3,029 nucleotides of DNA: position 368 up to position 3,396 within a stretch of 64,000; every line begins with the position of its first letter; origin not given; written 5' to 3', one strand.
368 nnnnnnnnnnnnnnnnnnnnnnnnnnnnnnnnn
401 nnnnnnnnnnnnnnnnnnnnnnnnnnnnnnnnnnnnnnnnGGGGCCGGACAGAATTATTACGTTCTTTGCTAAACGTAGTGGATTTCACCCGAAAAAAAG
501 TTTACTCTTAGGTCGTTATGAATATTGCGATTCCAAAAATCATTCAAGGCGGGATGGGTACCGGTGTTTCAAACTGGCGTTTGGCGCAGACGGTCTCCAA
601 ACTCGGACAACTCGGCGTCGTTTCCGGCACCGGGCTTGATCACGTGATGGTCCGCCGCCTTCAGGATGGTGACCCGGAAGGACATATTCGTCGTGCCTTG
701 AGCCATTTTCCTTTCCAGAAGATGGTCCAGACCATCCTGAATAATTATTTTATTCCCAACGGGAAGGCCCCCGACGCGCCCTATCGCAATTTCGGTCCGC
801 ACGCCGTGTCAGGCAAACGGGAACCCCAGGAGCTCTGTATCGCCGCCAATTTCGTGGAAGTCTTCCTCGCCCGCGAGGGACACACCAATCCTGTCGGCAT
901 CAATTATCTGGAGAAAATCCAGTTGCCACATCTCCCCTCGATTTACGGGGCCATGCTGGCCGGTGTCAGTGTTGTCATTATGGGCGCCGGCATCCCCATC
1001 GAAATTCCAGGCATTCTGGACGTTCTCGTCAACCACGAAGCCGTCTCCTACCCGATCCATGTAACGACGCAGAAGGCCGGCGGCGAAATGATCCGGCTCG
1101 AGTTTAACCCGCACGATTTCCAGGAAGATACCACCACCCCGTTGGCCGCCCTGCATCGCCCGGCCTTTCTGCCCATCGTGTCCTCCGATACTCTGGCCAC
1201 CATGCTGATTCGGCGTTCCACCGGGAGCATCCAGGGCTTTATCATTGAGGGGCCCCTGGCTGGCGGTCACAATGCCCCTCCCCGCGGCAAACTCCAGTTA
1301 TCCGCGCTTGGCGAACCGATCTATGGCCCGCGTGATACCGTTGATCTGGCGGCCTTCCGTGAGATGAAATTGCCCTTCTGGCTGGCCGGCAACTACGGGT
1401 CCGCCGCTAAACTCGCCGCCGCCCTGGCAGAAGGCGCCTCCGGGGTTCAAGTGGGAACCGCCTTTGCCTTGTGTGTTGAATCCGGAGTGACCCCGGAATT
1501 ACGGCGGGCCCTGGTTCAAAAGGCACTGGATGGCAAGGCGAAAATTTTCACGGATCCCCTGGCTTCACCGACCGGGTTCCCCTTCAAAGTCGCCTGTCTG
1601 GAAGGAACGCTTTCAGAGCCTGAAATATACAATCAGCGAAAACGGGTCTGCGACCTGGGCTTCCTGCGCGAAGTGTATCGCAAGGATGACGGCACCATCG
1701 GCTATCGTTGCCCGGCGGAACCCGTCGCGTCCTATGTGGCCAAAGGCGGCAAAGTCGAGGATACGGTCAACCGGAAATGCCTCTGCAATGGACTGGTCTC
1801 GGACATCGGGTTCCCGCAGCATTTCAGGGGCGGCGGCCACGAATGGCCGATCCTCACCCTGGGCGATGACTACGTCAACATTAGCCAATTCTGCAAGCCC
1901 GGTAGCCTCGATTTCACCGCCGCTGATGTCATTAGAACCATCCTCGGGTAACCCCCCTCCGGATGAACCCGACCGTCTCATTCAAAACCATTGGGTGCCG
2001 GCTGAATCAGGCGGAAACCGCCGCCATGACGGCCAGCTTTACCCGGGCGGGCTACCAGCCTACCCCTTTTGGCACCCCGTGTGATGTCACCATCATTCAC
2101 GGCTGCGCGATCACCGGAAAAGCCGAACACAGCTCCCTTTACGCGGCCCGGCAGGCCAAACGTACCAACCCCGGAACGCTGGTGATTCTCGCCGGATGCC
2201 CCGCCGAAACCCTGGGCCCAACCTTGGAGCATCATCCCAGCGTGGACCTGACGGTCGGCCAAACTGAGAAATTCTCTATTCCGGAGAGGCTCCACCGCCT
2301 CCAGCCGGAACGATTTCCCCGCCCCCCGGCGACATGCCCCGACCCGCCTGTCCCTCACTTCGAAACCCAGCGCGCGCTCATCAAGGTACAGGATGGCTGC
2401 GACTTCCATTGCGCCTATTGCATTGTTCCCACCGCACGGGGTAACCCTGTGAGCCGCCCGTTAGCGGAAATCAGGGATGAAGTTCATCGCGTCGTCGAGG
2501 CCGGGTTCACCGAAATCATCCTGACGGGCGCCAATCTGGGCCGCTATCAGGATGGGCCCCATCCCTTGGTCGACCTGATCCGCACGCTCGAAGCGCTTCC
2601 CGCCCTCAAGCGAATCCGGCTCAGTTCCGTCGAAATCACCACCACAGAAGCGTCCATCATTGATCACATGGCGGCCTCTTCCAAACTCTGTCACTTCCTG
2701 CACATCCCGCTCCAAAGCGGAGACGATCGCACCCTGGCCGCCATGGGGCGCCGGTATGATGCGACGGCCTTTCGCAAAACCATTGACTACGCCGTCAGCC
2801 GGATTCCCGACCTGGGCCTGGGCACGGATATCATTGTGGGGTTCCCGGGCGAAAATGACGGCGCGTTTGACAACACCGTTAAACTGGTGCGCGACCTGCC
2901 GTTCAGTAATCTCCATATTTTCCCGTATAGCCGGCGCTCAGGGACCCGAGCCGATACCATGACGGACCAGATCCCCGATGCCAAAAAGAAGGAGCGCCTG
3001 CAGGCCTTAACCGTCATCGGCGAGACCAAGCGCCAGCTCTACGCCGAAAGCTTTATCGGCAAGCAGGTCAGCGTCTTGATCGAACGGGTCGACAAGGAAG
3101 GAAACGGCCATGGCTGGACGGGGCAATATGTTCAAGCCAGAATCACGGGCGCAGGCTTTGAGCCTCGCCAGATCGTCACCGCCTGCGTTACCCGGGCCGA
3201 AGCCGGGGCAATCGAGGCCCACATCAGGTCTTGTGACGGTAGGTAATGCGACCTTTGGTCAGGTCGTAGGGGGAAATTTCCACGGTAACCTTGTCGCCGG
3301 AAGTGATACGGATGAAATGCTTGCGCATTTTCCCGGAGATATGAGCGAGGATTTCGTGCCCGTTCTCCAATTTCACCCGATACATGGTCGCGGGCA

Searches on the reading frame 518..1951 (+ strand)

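Call 83: search_protein_families(library=pfam, max_evalue=0.00001, proteins=[window:518-1951:+])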
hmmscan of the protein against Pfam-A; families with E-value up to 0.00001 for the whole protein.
window:518-1951:+ (477 aa): 1 family
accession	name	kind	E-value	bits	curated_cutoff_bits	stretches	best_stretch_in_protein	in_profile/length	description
PF03060.21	NMO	-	3.5e-18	66.5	28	1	202-339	122-248/331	Nitronate monooxygenase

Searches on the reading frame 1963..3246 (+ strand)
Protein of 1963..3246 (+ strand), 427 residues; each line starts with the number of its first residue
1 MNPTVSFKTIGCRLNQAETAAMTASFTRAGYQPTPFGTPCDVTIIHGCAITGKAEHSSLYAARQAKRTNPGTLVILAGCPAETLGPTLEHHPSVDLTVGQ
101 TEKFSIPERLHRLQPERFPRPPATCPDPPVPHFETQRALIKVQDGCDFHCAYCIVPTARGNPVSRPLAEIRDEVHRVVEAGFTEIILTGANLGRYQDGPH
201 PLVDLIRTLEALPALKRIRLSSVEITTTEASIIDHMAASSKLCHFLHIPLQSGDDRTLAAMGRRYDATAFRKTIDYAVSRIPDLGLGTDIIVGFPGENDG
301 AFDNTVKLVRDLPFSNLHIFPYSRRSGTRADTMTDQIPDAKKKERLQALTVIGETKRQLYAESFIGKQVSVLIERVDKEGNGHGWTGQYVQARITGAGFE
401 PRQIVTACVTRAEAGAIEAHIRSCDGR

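Call 83: search_protein_families(library=pfam, max_evalue=0.00001, proteins=[window:1963-3246:+])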
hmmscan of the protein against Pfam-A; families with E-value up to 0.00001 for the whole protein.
window:1963-3246:+ (427 aa): 2 families
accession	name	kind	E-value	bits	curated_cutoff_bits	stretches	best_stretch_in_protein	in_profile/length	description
PF04055.27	Radical_SAM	-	5.8e-24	85.6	29.5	1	140-309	1-166/166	Radical SAM superfamily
PF00919.26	UPF0004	-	1.1e-17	64.3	27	1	5-99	2-98/98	Uncharacterized protein family UPF0004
